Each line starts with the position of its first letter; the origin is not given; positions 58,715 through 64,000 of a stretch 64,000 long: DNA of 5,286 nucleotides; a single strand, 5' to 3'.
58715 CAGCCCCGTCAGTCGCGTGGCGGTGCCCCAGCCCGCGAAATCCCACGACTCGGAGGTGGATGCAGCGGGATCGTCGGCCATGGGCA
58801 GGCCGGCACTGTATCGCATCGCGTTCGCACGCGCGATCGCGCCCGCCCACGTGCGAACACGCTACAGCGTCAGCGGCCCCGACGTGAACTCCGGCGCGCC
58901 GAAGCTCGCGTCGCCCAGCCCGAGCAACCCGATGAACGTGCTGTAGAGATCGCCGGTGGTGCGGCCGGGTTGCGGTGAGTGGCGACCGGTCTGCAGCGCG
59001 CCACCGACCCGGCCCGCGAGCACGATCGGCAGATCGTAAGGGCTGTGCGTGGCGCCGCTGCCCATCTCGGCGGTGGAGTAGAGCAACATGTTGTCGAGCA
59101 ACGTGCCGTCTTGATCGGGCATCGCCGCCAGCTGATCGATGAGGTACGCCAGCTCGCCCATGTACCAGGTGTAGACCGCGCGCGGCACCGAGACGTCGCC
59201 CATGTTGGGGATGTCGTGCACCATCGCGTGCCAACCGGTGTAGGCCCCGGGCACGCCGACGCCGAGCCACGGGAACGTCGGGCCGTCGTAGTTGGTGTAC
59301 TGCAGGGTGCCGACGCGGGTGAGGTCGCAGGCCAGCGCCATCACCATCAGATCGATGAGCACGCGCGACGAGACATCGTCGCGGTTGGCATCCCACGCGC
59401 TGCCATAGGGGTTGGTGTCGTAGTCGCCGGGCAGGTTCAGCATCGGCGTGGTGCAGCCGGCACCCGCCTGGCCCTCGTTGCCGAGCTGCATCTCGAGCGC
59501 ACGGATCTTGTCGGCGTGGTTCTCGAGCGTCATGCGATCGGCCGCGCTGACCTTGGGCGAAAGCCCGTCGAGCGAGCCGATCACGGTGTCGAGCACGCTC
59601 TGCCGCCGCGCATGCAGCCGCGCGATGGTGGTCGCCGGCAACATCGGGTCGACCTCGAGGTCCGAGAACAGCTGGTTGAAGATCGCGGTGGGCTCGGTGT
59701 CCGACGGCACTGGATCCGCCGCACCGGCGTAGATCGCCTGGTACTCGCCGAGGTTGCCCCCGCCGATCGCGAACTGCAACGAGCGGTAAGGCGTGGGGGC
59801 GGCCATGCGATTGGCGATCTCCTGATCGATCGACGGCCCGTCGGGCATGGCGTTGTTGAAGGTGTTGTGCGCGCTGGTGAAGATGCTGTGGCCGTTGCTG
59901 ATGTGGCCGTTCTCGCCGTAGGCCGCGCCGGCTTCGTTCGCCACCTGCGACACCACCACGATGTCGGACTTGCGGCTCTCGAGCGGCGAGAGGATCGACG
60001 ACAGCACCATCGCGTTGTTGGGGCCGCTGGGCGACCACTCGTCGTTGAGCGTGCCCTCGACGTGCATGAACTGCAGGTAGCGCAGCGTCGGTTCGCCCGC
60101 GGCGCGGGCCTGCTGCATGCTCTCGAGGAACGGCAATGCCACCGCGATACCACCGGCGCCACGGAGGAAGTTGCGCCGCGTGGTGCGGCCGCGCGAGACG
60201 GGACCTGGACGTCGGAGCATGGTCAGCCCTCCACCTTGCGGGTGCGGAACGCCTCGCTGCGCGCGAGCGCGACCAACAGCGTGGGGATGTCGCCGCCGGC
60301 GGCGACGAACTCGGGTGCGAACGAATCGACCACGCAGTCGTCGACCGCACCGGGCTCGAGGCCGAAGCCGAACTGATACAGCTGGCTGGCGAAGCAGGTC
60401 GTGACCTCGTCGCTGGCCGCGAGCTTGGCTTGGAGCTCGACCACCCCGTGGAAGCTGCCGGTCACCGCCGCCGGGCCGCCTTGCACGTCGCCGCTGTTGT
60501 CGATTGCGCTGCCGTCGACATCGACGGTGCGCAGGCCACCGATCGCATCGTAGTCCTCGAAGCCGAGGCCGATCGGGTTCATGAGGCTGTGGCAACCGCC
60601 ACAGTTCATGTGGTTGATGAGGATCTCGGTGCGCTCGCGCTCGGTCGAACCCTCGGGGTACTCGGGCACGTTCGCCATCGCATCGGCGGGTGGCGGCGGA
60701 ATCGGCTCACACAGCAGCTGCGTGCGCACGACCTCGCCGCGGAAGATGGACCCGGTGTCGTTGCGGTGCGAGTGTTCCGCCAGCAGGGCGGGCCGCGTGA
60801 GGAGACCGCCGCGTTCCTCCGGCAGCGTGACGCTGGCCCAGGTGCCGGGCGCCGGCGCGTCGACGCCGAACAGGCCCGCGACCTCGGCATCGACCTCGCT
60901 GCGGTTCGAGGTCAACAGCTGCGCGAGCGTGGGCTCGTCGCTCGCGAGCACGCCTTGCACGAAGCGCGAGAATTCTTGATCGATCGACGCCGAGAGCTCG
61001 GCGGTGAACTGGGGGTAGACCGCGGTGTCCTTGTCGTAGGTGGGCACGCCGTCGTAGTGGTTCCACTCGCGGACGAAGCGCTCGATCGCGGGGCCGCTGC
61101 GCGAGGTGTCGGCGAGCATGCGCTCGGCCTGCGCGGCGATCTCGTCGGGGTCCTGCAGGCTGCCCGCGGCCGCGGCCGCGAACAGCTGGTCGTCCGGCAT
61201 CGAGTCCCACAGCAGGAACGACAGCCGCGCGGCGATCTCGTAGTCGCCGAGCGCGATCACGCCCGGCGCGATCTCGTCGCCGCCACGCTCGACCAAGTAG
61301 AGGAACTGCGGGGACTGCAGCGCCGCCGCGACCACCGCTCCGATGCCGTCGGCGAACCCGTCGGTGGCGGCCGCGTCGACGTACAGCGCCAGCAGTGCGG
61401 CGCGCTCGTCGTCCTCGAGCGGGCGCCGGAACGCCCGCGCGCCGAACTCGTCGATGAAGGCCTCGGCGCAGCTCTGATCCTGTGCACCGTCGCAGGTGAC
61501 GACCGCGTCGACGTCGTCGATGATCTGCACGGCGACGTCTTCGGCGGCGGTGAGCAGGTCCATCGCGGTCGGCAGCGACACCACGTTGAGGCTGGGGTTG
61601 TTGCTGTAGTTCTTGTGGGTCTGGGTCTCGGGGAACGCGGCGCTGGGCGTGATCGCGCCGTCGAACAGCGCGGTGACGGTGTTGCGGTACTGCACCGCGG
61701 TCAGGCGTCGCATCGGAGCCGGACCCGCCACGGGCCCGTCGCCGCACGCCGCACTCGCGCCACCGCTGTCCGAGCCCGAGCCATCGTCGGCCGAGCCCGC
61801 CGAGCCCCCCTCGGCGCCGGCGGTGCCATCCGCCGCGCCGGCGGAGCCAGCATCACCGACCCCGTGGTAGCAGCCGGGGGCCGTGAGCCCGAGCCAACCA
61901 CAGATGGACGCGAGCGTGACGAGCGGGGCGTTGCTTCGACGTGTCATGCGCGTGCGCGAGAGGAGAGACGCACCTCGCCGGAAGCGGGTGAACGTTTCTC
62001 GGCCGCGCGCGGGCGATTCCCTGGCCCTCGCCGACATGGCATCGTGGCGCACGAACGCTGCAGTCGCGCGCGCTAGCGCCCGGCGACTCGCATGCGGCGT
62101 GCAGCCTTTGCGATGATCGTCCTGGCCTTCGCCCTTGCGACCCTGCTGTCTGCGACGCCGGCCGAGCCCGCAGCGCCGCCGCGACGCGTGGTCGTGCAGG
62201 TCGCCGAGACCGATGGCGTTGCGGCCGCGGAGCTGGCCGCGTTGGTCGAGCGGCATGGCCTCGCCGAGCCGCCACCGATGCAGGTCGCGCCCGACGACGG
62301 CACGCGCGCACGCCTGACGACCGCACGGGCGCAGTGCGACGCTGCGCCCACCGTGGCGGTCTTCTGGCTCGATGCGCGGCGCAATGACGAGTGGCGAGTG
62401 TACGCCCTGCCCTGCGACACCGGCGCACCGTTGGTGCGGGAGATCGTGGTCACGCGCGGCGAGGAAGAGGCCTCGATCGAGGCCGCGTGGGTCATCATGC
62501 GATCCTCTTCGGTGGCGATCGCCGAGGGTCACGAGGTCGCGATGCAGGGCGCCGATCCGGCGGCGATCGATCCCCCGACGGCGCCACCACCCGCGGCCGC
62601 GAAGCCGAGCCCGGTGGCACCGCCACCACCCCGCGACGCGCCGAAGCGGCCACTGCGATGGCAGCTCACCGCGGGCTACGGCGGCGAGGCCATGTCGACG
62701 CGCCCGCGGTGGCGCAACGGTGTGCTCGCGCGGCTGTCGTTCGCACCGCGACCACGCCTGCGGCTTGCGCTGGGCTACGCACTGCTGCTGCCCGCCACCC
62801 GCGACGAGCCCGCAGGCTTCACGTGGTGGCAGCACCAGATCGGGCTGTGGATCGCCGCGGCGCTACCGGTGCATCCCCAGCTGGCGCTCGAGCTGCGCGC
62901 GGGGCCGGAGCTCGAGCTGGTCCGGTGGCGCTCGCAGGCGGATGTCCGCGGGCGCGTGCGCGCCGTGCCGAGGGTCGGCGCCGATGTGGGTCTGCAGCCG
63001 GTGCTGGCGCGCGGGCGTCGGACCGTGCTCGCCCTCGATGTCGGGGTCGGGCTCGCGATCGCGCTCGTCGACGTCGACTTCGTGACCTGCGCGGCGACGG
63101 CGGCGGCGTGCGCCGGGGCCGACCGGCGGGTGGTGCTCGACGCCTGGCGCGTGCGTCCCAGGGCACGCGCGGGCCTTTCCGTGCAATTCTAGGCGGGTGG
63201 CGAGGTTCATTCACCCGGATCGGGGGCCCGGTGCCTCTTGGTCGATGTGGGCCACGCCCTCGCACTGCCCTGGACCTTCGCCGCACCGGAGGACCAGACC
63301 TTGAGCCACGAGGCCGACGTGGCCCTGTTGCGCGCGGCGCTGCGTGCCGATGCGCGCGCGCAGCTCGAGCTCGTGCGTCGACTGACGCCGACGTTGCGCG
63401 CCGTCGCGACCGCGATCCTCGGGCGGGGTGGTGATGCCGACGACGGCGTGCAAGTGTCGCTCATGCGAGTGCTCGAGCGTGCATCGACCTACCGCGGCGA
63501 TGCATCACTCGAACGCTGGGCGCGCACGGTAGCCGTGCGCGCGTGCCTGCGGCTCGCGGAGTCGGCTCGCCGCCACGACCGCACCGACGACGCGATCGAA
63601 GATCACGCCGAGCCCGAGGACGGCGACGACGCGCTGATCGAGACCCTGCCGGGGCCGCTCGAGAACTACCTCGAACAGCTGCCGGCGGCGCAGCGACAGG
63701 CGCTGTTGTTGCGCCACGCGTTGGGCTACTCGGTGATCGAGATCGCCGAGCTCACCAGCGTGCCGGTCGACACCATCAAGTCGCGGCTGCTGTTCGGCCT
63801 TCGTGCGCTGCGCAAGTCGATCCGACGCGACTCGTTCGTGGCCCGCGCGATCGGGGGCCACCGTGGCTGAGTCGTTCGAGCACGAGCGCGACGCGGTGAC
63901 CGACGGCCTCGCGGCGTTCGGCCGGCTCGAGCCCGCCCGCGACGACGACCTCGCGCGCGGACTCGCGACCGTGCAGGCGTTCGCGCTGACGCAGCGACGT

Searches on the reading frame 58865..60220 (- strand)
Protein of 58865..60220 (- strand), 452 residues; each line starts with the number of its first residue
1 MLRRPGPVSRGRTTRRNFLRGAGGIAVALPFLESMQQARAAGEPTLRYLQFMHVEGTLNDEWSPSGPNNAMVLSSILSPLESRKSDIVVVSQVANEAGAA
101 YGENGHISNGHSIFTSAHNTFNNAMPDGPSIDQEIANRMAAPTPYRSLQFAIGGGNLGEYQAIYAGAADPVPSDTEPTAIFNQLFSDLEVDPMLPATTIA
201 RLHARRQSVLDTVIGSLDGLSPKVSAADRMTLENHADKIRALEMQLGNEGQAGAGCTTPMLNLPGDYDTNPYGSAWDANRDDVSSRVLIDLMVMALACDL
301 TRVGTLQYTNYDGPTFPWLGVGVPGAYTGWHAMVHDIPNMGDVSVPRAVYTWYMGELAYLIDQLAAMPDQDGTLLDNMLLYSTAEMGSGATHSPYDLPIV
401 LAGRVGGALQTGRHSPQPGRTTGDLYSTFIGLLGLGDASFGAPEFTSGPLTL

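Call 93: search_protein_families(library=pfam, proteins=[window:58865-60220:-], max_evalue=0.0001)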
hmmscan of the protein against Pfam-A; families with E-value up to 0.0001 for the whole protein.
window:58865-60220:- (452 aa): 1 family
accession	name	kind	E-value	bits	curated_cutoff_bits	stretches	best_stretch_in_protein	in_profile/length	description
PF07586.16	HXXSHH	-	3e-52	178.6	30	1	51-358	5-307/307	Protein of unknown function (DUF1552)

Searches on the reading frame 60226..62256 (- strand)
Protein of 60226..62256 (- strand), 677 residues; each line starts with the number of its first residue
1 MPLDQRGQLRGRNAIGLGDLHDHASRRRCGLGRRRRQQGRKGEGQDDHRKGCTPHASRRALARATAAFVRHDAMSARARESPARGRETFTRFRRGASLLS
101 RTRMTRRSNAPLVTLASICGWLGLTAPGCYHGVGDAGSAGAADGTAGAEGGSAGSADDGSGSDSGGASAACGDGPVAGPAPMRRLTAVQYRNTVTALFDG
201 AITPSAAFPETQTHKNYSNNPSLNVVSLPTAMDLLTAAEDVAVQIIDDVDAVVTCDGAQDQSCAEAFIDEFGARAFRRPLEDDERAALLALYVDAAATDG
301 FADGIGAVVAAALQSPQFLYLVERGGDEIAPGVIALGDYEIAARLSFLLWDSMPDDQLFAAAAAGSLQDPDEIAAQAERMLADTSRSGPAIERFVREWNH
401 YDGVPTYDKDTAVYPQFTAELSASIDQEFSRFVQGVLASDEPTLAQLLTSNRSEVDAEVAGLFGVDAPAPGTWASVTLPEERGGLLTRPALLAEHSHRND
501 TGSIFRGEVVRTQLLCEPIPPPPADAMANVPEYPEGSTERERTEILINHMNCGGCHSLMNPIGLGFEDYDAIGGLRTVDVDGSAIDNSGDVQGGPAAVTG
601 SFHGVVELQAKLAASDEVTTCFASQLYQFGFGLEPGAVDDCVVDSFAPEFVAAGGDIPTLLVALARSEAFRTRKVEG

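Call 93: search_protein_families(library=pfam, proteins=[window:60226-62256:-], max_evalue=0.0001)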
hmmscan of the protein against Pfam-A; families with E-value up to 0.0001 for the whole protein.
window:60226-62256:- (677 aa): 5 families
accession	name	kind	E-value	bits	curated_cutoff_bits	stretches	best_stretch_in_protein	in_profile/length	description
PF07631.16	PSD4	-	7.1e-35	120.7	23.3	1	336-465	1-128/128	Protein of unknown function (DUF1592)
PF07627.16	PSCyt3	-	1.3e-26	93.2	27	1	482-578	1-97/98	Protein of unknown function (DUF1588)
PF07637.16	PSD5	-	3.7e-20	72.5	34.2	1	263-323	1-62/62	Protein of unknown function (DUF1595)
PF07624.16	PSD2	-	7.4e-15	54.9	25.8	1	601-670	4-74/74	Protein of unknown function (DUF1585)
PF07626.16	PSD3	-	1.6e-09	38.6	23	1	183-245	1-63/65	Protein of unknown function (DUF1587)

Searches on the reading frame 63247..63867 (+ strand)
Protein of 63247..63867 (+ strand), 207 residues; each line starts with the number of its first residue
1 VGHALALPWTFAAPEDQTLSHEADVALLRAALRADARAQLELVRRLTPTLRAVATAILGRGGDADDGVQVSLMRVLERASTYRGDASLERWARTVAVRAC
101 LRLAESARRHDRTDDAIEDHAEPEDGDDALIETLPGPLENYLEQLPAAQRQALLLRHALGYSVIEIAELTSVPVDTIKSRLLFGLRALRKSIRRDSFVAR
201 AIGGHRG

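Call 93: search_protein_families(library=pfam, proteins=[window:63247-63867:+], max_evalue=0.0001)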
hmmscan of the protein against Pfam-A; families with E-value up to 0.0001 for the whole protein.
window:63247-63867:+ (207 aa): 3 families
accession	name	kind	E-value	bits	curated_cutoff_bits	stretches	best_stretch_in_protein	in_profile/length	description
PF08281.18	Sigma70_r4_2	-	3.9e-12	46.1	25.7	1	138-188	4-54/54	Sigma-70, region 4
PF04542.20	Sigma70_r2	-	1.5e-11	44.4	24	1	42-109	1-70/71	Sigma-70 region 2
PF04545.22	Sigma70_r4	-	2.6e-06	27.3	24.1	1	142-190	2-50/50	Sigma-70, region 4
